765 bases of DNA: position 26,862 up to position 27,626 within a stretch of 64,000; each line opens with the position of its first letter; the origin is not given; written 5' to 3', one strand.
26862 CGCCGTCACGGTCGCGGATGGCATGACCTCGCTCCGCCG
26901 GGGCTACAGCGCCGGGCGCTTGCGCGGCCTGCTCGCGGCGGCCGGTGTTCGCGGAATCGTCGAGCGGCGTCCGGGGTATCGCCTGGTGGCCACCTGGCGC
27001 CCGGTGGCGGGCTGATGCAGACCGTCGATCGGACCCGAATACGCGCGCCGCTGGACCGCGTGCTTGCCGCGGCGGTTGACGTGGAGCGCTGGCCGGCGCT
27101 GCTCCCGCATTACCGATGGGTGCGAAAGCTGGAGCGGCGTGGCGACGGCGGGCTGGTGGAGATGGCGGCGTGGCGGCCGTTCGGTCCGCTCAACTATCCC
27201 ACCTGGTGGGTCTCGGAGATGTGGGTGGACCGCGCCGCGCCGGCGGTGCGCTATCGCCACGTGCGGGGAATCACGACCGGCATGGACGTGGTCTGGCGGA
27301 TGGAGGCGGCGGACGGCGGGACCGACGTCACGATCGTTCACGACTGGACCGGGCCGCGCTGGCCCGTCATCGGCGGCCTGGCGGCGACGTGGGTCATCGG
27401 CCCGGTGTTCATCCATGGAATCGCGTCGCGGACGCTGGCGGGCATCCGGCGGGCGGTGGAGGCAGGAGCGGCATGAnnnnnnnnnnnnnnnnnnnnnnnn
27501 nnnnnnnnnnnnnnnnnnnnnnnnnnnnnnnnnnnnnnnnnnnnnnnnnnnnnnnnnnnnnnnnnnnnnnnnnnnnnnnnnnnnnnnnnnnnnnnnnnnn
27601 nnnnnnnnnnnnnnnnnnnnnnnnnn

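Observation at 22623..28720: Nine-gene translationally coupled operon: ECF sigma, RsrA-like anti-sigma, DUF92, lipoprotein, GGR-like flavoprotein, flavin reductase, methyltransferase, SRPBCC, lone KAS-II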

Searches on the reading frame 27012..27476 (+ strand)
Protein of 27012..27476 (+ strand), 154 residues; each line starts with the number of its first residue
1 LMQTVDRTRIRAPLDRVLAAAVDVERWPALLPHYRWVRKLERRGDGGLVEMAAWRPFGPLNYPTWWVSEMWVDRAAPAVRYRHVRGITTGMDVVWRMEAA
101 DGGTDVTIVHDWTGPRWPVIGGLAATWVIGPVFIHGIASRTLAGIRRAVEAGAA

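Call 3: search_protein_families(library=pfam, proteins=[window:27012-27476:+], max_evalue=0.01)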
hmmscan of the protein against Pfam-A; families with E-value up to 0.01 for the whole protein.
window:27012-27476:+ (154 aa): 2 families
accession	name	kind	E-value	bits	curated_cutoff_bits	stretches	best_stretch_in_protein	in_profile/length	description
PF03364.25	Polyketide_cyc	-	1.5e-07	32.2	23.4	1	10-124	1-110/126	Polyketide cyclase / dehydrase and lipid transport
PF10604.15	Polyketide_cyc2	-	3.9e-07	30.9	27.4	1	2-149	1-141/142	Polyketide cyclase / dehydrase and lipid transport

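Call 4: search_protein_families(library=ncbifam, proteins=[window:27012-27476:+], max_evalue=0.01)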
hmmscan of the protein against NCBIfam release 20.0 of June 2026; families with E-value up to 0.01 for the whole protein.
window:27012-27476:+ (154 aa): 0 families

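Call 8: find_encoding_contigs(protein=window:27015-27476:+, flank=10000, max_places=10)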
Protein window:27015-27476:+ (153 aa): no gene with exactly this product is on record in the collection.

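Call 55: search_solved_structures(query=A5, max_evalue=1, show_alignments=2)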
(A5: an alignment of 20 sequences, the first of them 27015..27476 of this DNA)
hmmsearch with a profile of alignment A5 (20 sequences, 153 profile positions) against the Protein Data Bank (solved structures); distinct sequences matched with E-value up to 1: 13.
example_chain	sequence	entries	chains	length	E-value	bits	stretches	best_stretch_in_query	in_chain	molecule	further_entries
3tl1_A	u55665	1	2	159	2.7e-09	40.3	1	3-110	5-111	Polyketide cyclase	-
3tvr_A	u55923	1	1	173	3.4e-09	39.9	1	3-110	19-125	Polyketide cyclase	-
2kf2_A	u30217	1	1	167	4.3e-09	39.6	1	3-110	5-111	Putative polyketide cyclase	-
4xrw_A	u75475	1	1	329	8.5e-08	35.4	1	6-112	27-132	BexL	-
2res_A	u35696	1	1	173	3.8e-07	33.3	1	2-112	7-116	Multifunctional cyclase-dehydratase-3-O-methyl transferase tcmN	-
2rez_A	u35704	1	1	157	4.1e-07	33.1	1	2-112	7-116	Multifunctional cyclase-dehydratase-3-O-methyl transferase tcmN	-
2rer_A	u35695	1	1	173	5.4e-07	32.8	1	2-112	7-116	Multifunctional cyclase-dehydratase-3-O-methyl transferase tcmN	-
3tvq_A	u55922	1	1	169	6.2e-07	32.6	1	2-112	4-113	Multifunctional cyclase-dehydratase-3-O-methyl transferase tcmN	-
3tfz_A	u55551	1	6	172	0.0012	21.9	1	2-111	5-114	Cyclase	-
1t17_A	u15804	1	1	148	0.0067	19.5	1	12-112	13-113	conserved hypothetical protein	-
3ggn_A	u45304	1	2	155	0.015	18.3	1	5-112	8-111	Uncharacterized protein DR_A0006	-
2kcz_A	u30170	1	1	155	0.017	18.1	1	5-112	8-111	Uncharacterized protein DR_A0006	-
4xrt_A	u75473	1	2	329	0.043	16.8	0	5-58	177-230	StfQ Aromatase/Cyclase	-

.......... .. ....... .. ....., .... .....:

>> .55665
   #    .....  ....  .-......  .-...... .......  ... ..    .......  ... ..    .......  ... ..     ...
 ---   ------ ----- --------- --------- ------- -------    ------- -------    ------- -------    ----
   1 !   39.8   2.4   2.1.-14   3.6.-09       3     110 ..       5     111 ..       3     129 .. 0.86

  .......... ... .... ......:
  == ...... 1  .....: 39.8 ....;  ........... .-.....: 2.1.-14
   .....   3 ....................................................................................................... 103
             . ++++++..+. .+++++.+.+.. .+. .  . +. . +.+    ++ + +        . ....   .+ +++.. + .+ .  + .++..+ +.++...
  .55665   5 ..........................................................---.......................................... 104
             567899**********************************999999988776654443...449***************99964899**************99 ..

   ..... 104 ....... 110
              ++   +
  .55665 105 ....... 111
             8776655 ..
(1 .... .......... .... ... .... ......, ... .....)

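Call 69: search_dna_similar(query=window:27015-27476:+, collection=plasmids, mode=protein, max_evalue=0.001, max_rows=20)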
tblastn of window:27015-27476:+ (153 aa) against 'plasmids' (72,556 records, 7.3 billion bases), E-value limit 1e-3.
No match.

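Call 88: predict_structure(alignment_id=A6)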
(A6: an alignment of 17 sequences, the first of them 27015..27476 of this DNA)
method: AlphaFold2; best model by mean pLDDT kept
length: 153 residues; sequences in the alignment: 17
mean_pLDDT: 88.2   pTM: 0.83
mean pLDDT of the five models: 88.2, 88.2, 86.3, 85.8, 85.6
residues with pLDDT >= 90: 104; 70-90: 30; 50-70: 18; < 50: 1
segments of 3 or more residues with pLDDT < 50: none
pLDDT, mean of each block of 10 residues (from residue 1): 92 97 95 95 97 78 93 97 92 97 95 67 56 80 94 78
secondary structure, 60 per line:
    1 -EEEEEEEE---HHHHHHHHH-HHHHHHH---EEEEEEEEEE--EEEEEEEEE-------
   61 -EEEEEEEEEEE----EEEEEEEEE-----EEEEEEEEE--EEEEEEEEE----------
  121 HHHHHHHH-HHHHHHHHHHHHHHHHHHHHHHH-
elements in order: E2-9 H13-21 H23-29 E33-42 E45-53 E62-72 E77-85 E91-99 E102-110 H121-128 H130-152

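Call 91: fold_search(model_id=the predicted structure, library=pdb)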
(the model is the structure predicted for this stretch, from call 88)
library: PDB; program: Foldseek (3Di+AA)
matches with E <= 10: 1284; with E <= 0.001: 338
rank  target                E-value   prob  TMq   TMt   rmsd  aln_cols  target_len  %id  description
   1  2rer                  5.3e-10  1.00  0.76  0.75   3.4       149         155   22  Crystal structure of the aromatase/cyclase domain of TcmN from Streptomyces glaucescens (released 2008-04-22)
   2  2res                  6.8e-10  1.00  0.75  0.76   3.5       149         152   23  Tetracenomycin ARO/CYC mutant R69A (released 2008-04-22)
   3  3tl1_A                1.1e-09  1.00  0.78  0.76   3.4       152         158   26  Crystal structure of the Streptomyces coelicolor WhiE ORFVI polyketide aromatase/cyclase (released 2012-04-04)
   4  2kf2_MODEL_1_A        1.6e-09  1.00  0.74  0.68   4.3       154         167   25  Solution NMR structure of of Streptomyces coelicolor polyketide cyclase SCO5315. Northeast Structural Genomics (released 2009-05-19)
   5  3tvr                  1.7e-09  1.00  0.77  0.70   3.3       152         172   26  Crystal Structure of Streptomyces coelicolor Polyketide Aromatase/Cyclase whiE-ORFVI (released 2012-04-04)
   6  3tvq                  2.4e-09  1.00  0.76  0.76   3.5       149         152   23  Crystal structure of TCM Aro/Cyc complexed with trans-dihidroquercetin (released 2012-04-04)
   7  2d4r_C                3.1e-09  1.00  0.81  0.85   2.6       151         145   20  Crystal structure of TTHA0849 from Thermus thermophilus HB8 (released 2005-12-13)
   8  2rez                  3.3e-09  1.00  0.79  0.78   3.2       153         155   23  Tetracenomycin ARO/CYC NaI Structure (released 2008-04-22)
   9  2d4r_A                5.9e-09  1.00  0.82  0.85   2.7       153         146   20  Crystal structure of TTHA0849 from Thermus thermophilus HB8 (released 2005-12-13)
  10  3tfz_F                8.5e-09  1.00  0.85  0.81   2.7       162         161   18  Crystal structure of Zhui aromatase/cyclase from Streptomcyes sp. R1128 (released 2011-09-14)
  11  3tfz_B                1.2e-08  1.00  0.85  0.79   2.3       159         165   18  Crystal structure of Zhui aromatase/cyclase from Streptomcyes sp. R1128 (released 2011-09-14)
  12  3tfz_E                2.1e-08  1.00  0.86  0.80   2.4       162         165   17  Crystal structure of Zhui aromatase/cyclase from Streptomcyes sp. R1128 (released 2011-09-14)
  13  3tfz_A                2.8e-08  1.00  0.86  0.79   2.3       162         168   18  Crystal structure of Zhui aromatase/cyclase from Streptomcyes sp. R1128 (released 2011-09-14)
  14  4m9b_A                4.3e-08  1.00  0.64  0.63   5.3       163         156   15  Crystal structure of Apo Ara h 8 (released 2013-11-27)
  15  3tfz_C                1.0e-07  1.00  0.76  0.71   3.5       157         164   20  Crystal structure of Zhui aromatase/cyclase from Streptomcyes sp. R1128 (released 2011-09-14)
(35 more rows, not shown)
